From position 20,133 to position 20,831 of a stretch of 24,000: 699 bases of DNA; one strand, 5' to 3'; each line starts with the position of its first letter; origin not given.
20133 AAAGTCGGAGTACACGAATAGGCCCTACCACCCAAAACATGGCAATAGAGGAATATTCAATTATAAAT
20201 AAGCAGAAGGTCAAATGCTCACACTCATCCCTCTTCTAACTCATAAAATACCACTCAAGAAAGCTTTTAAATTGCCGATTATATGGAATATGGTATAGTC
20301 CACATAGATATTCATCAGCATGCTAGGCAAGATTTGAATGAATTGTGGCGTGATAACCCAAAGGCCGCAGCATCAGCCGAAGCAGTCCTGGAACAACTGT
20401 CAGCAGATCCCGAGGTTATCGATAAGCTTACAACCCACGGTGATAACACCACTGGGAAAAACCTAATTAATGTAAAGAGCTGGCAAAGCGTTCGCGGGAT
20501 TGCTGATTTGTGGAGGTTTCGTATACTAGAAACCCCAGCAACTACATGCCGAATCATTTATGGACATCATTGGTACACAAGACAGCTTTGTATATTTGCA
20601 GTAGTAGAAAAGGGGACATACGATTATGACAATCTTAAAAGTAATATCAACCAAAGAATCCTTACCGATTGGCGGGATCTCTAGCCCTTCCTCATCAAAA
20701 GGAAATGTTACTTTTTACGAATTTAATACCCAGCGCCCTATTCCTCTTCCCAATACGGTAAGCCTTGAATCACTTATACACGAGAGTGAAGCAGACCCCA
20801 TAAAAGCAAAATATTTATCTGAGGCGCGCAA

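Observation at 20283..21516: AT-rich three-gene cassette (RelE/ParE-like, extended XRE-HTH, unknown 144-aa protein) between groESL and rsmA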

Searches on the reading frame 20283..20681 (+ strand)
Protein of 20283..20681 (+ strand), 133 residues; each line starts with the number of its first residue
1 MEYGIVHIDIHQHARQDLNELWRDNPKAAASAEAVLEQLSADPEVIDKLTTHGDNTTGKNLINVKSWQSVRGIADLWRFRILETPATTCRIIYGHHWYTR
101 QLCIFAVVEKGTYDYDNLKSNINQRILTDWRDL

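Call 3: search_protein_families(library=pfam, proteins=[window:20283-20681:+], max_evalue=1)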
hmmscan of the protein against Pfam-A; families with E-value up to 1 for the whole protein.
window:20283-20681:+ (133 aa): 1 family
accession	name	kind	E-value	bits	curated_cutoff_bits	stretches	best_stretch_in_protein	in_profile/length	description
PF18883.6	AC_1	-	0.19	12.1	27.1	1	37-69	43-75/114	Autochaperone Domain Type 1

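Call 4: search_protein_families(library=padloc, proteins=[window:20283-20681:+], max_evalue=1)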
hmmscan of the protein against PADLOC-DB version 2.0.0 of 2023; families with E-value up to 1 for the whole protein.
window:20283-20681:+ (133 aa): 0 families

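Call 6: search_protein_families(library=ncbifam, proteins=[window:20283-20681:+], max_evalue=1)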
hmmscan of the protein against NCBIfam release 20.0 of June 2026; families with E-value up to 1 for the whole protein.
window:20283-20681:+ (133 aa): 0 families

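Call 7: search_protein_families(library=phrogs, proteins=[window:20283-20681:+], max_evalue=1)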
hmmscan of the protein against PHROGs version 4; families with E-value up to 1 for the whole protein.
window:20283-20681:+ (133 aa): 2 families
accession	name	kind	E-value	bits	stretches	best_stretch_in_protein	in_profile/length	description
phrog_5869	-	unknown function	3.4e-05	25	1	11-132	7-106/110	-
phrog_35237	-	unknown function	0.21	13.1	1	61-127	9-71/80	-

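Call 8: search_solved_structures(query=window:20283-20681:+, max_evalue=10)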
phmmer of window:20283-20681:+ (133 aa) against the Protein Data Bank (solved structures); distinct sequences matched with E-value up to 10: 7.
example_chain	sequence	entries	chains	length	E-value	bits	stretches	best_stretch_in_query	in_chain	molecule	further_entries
5it3_A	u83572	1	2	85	0.27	14.5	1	17-48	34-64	Lysine-specific histone demethylase 1A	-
6e1f_A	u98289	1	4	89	0.3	14.3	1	17-48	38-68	Lysine-specific histone demethylase 1A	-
2l3d_A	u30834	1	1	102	0.31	14.3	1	17-52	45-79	Lysine-specific histone demethylase 1A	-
2com_A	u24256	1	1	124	0.42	13.9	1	17-52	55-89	Lysine-specific histone demethylase 1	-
2out_A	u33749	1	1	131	0.8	13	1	24-61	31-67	Mu-like prophage FluMu protein gp35, Protein HI1507 in Mu-like prophage FluMu region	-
4ha6_A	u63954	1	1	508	0.96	12.7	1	34-101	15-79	Pyridoxine 4-oxidase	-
3t37_A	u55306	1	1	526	0.99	12.6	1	34-101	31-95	Probable dehydrogenase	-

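Call 11: find_homologous_proteins(query=window:20283-20681:+)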
Query window:20283-20681:+ (133 aa): 46 proteins with E <= 0.001 among 53 candidates.
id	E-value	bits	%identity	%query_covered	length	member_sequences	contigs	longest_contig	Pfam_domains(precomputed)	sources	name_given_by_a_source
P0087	1.8e-79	282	92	100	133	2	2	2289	-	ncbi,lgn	-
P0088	8.3e-72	257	83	100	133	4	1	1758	-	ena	-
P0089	1.5e-68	247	80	100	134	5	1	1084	-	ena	-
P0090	7.2e-68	245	80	96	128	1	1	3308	-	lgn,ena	-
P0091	3.0e-67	243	80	96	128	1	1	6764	-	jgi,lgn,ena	-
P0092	1.7e-65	237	81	96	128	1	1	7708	-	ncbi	-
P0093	3.4e-62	226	77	96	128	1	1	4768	-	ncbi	-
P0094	4.3e-62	226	76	96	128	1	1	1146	-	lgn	-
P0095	7.1e-62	225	77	96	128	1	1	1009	-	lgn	-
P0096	1.5e-61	224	74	96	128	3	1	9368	-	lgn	-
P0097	2.7e-61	223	73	96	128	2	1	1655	-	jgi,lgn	-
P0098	8.8e-50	186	59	100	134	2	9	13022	-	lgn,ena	-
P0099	3.8e-49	184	61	97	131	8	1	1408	-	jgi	jgi:hypothetical protein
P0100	1.0e-48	183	62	90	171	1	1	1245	-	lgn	-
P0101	6.9e-48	180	60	97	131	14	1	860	-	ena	-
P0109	2.9e-44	168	57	97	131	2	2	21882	-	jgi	-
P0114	8.2e-42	160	55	96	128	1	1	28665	-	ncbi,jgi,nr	ncbi:MAG: hypothetical protein LBR95_02165 [Azoarcus sp.]|jgi:mRNA-degrading endonuclease RelE of Re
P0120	2.6e-39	152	52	96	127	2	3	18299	-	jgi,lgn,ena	jgi:mRNA-degrading endonuclease RelE of RelBE toxin-antitoxin system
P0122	9.4e-38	147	52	96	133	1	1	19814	-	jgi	jgi:mRNA-degrading endonuclease RelE of RelBE toxin-antitoxin system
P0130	1.6e-31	127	51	97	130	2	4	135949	-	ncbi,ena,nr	ncbi:MAG: hypothetical protein M0T84_00140 [Betaproteobacteria bacterium]|nr:hypothetical protein [B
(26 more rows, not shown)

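Call 28: predict_structure(alignment_id=A2)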
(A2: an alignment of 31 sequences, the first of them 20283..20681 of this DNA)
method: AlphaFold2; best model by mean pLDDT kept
length: 133 residues; sequences in the alignment: 31
mean_pLDDT: 84.6   pTM: 0.80
mean pLDDT of the five models: 84.6, 84.1, 81.5, 76.2, 76.1
residues with pLDDT >= 90: 54; 70-90: 69; 50-70: 7; < 50: 3
segments of 3 or more residues with pLDDT < 50: 1-3
pLDDT, mean of each block of 10 residues (from residue 1): 64 94 92 89 78 71 88 87 88 82 89 86 92 85
secondary structure, 60 per line:
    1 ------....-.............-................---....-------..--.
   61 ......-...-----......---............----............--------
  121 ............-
elements in order: E7-10 H12-24 H26-41 H45-48 E60-66 E76-81 H85-88 E89-96 E101-109 H121-132

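Call 32: fold_search(model_id=the predicted structure, library=pdb)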
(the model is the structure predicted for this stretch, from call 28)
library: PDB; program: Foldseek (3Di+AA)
matches with E <= 10: 319; with E <= 0.001: 1
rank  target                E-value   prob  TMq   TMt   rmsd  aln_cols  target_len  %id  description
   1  1wmi_A                9.0e-04  1.00  0.48  0.68   4.6       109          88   16  Crystal structure of archaeal RelE-RelB complex from Pyrococcus horikoshii OT3 (released 2005-03-15)
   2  7v5y_E                3.1e-03  1.00  0.46  0.66   6.4       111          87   17  Crystal structure of hexameric complex of Sa2YoeB-Sa2YefM toxin-antitoxin from Staphylococcus aureus (released 2021-12-15)
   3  8a0x_D                3.1e-03  0.99  0.46  0.54   6.1       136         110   15  Crystal structure of the HigB2-HigA2 tetramer in complex with operator DNA (released 2023-05-03)
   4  9g12_B                3.3e-03  1.00  0.50  0.76   3.6       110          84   14  Mycobacterium tuberculosis RelBE1 toxin-antitoxin system; rv1247c (relB1 antitoxin), rv1246c (relE1 toxin) (released 2025-12-17)
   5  4fxh_B                3.7e-03  0.98  0.36  0.47   8.7       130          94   13  Crystal structure of the isolated E. coli RelE toxin, P212121 form (released 2012-08-29)
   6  7v6w_E                3.9e-03  1.00  0.46  0.64   6.6       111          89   17  Crystal structure of heterohexameric Sa2YoeB-Sa2YefM complex bound to 26bp-DNA (released 2021-12-15)
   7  9w3a_A                3.9e-03  0.99  0.45  0.52   7.0       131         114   15  Crystal structure of PfiAT toxin-antitoxin complex (released 2026-02-11)
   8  7v6w_F                4.2e-03  1.00  0.46  0.65   6.5       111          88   17  Crystal structure of heterohexameric Sa2YoeB-Sa2YefM complex bound to 26bp-DNA (released 2021-12-15)
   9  3g5o_B                4.4e-03  1.00  0.43  0.67   5.5       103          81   16  The crystal structure of the toxin-antitoxin complex RelBE2 (Rv2865-2866) from Mycobacterium tuberculosis (released 2009-04-14)
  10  9w3a_B                4.4e-03  0.99  0.44  0.51   7.1       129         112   16  Crystal structure of PfiAT toxin-antitoxin complex (released 2026-02-11)
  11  6kml_C                5.0e-03  1.00  0.48  0.58   4.5       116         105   11  2.09 Angstrom resolution crystal structure of tetrameric HigBA toxin-antitoxin complex from E.coli (released 2020-11-18)
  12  9w3a_D                5.0e-03  0.99  0.45  0.52   7.1       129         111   16  Crystal structure of PfiAT toxin-antitoxin complex (released 2026-02-11)
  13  9w3a_C                5.0e-03  0.99  0.45  0.52   7.1       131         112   15  Crystal structure of PfiAT toxin-antitoxin complex (released 2026-02-11)
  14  2a6r_C                8.2e-03  1.00  0.46  0.68   3.6       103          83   13  Crystal structure of YoeB under PEG condition (released 2005-08-23)
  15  8a0x_C                8.7e-03  0.72  0.32  0.37  11.5       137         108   17  Crystal structure of the HigB2-HigA2 tetramer in complex with operator DNA (released 2023-05-03)
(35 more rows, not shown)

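Call 44: search_solved_structures(query=A2, max_evalue=10, show_alignments=2)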
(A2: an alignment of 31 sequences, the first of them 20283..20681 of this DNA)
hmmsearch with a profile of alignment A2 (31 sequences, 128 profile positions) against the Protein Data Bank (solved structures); distinct sequences matched with E-value up to 10: 5.
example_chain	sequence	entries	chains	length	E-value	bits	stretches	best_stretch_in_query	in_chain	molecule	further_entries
2kse_A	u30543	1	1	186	0.011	18.8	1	69-104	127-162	Sensor protein qseC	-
4lzi_A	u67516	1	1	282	0.068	16.2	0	44-69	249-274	Multicystatin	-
2kol_A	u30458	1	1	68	0.55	13.3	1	63-99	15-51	Stromal cell-derived factor 1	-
1a15_A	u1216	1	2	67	0.66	13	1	63-99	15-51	STROMAL DERIVED FACTOR-1ALPHA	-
3c2q_A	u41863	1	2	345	0.7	13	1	8-74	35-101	Uncharacterized conserved protein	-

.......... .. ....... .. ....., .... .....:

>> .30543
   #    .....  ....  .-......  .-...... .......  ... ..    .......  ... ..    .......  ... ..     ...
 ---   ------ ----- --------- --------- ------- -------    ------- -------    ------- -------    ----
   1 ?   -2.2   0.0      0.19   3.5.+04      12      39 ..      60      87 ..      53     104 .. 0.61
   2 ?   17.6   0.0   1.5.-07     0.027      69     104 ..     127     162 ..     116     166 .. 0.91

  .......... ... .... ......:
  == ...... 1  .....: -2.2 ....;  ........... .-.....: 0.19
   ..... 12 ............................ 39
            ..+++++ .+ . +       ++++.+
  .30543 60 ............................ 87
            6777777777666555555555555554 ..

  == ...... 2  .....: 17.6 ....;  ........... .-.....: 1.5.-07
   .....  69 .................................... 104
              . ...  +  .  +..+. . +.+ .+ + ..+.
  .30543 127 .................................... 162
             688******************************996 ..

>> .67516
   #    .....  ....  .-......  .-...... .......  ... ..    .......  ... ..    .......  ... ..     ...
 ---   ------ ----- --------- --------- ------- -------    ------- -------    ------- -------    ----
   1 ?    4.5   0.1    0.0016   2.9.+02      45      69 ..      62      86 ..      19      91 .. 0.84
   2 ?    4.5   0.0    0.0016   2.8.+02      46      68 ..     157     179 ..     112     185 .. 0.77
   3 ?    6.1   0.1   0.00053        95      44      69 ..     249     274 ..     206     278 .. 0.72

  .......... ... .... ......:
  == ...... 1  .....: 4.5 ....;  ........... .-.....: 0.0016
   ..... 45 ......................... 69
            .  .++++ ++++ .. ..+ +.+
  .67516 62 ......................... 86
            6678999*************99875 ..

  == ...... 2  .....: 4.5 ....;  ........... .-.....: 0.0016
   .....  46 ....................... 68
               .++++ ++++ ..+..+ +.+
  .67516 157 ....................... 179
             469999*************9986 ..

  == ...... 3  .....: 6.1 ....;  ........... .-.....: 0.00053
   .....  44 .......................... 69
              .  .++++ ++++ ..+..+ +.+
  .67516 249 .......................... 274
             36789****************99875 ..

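Call 53: find_encoding_contigs(protein=P0130, flank=4000, max_places=2)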
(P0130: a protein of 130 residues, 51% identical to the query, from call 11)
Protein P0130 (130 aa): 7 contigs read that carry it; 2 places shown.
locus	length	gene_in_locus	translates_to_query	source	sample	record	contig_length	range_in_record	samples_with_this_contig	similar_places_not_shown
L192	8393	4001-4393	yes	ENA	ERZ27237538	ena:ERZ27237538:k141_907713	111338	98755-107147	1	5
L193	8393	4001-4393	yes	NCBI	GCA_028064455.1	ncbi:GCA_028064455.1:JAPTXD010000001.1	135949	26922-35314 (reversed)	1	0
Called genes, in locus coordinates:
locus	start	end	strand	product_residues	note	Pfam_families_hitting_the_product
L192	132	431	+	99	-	-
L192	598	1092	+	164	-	-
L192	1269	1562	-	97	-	-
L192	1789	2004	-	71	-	-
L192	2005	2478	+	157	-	PF00717:Peptidase_S24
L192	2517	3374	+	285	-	PF20505:DUF6731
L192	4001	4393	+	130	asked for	-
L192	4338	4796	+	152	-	PF12844:HTH_19 (weak), PF13560:HTH_31, PF01381:HTH_3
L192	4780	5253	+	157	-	-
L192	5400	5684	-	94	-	PF14384:BrnA_antitoxin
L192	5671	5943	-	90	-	PF04365:BrnT_toxin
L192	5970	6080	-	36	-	-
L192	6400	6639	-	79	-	-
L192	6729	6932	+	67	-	-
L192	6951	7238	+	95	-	PF27050:Phage_P22_Y8K6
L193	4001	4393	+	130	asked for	-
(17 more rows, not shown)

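Call 54: find_encoding_contigs(protein=P0114, flank=4000, max_places=2)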
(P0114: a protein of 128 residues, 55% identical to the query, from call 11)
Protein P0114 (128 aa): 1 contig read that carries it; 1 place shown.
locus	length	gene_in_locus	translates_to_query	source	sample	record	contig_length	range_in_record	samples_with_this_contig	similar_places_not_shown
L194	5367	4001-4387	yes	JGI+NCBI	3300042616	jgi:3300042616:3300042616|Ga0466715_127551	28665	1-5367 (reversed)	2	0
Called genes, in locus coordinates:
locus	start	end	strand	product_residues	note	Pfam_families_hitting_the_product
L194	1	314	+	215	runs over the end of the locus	-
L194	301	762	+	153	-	-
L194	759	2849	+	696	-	PF05876:GpA_ATPase, PF20454:GpA_nuclease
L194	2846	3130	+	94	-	PF08765:Mor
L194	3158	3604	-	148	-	PF10387:DUF2442, PF13560:HTH_31 (weak)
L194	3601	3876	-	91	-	PF13711:DUF4160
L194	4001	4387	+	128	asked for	-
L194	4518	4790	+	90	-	PF13560:HTH_31, PF01381:HTH_3, PF12844:HTH_19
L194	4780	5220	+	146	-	-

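Call 79: search_protein_families(library=pfam, alignment_id=A2, max_evalue=5)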
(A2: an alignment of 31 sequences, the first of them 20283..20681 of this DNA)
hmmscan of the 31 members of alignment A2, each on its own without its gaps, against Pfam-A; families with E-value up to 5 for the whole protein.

A. member 1, window:20283-20681:+ (133 aa): 1 family
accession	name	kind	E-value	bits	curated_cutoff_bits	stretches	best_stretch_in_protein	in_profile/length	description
PF18883.6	AC_1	-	0.19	12.1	27.1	1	37-69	43-75/114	Autochaperone Domain Type 1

B. families by the number of members that match (of 31 scanned): 12 families
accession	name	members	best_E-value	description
PF05016.21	ParE_toxin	4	0.00046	ParE toxin of type II toxin-antitoxin system, parDE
PF18883.6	AC_1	4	0.03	Autochaperone Domain Type 1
PF25361.1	AAA_lid_RFC1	3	0.071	RFC1-like, AAA+ ATPase lid domain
PF05973.20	Gp49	2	0.016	Phage derived protein Gp49-like (DUF891)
PF14652.11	DUF4457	1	0.0028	Domain of unknown function (DUF4457)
PF24957.1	DrmE_C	1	0.018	DISARM protein DrmE, C-terminal domain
PF20126.4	TumE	1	0.078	Toxin TumE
PF20527.3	DUF6742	1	0.079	Domain of unknown function (DUF6742)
PF11957.13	efThoc1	1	0.095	THO complex subunit 1 transcription elongation factor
PF15781.12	ParE-like_toxin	1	0.19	ParE-like toxin of type II bacterial toxin-antitoxin system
PF19702.4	DUF6200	1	0.21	Family of unknown function (DUF6200)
PF05819.16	NolX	1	0.28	NolX protein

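Call 93: find_encoding_contigs(protein=P0122, flank=3000, max_places=1)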
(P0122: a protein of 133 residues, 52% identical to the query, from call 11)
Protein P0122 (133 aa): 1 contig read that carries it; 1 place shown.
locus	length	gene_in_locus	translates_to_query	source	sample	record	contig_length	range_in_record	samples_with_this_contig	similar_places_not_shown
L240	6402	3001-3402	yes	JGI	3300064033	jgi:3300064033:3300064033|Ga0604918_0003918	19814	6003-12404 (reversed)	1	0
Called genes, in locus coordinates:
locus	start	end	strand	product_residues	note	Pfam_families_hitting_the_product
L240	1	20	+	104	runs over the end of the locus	-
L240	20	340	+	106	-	PF25612:DUF7940 (faint)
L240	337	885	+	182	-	-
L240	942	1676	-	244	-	PF03629:SASA (faint)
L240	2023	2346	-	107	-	-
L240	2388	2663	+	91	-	PF12244:DUF3606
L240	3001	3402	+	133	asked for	-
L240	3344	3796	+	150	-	PF01381:HTH_3, PF12844:HTH_19 (faint), PF13560:HTH_31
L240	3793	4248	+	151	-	PF22091:DUF6941 (weak)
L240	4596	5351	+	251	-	PF01975:SurE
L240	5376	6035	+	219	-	PF01135:PCMT, PF13847:Methyltransf_31 (weak), PF08241:Methyltransf_11 (weak), PF13649:Methyltransf_25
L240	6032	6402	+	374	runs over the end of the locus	PF01476:LysM, PF01551:Peptidase_M23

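Call 94: find_encoding_contigs(protein=P0109, flank=3000, max_places=1)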
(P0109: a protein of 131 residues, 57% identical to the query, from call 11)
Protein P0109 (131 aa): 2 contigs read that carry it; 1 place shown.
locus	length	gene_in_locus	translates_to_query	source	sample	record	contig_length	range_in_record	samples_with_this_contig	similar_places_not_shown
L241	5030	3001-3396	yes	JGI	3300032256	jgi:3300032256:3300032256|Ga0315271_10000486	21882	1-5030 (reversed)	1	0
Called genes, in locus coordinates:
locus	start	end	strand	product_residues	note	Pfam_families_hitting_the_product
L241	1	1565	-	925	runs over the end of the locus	PF00920:ILVD_EDD_N, PF24877:ILV_EDD_C, PF01263:Aldose_epim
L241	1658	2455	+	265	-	PF01790:LGT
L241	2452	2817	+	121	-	PF04892:VanZ-LLP1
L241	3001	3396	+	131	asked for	-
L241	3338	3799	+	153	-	PF13560:HTH_31, PF01381:HTH_3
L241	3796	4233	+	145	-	-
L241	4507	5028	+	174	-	?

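Call 95: find_encoding_contigs(protein=P0120, flank=3000, max_places=1)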
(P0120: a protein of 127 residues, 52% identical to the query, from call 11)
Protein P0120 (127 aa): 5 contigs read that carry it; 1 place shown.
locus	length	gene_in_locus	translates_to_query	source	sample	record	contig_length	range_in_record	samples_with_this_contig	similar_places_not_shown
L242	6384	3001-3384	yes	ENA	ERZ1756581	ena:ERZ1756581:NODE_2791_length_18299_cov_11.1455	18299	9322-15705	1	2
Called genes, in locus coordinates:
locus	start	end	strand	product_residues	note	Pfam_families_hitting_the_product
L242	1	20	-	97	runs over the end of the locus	-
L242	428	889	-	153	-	-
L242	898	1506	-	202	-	-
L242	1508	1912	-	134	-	PF14090:HTH_39 (faint)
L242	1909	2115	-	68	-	PF05930:Phage_AlpA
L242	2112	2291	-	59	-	PF12728:HTH_17 (weak)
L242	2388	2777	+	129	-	-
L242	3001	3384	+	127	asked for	-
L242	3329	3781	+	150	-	PF01381:HTH_3, PF12844:HTH_19, PF13560:HTH_31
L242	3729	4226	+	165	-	-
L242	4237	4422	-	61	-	-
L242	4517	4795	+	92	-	-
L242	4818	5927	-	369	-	PF13567:DUF4131, PF03772:Competence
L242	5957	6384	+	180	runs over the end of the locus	PF09835:DUF2062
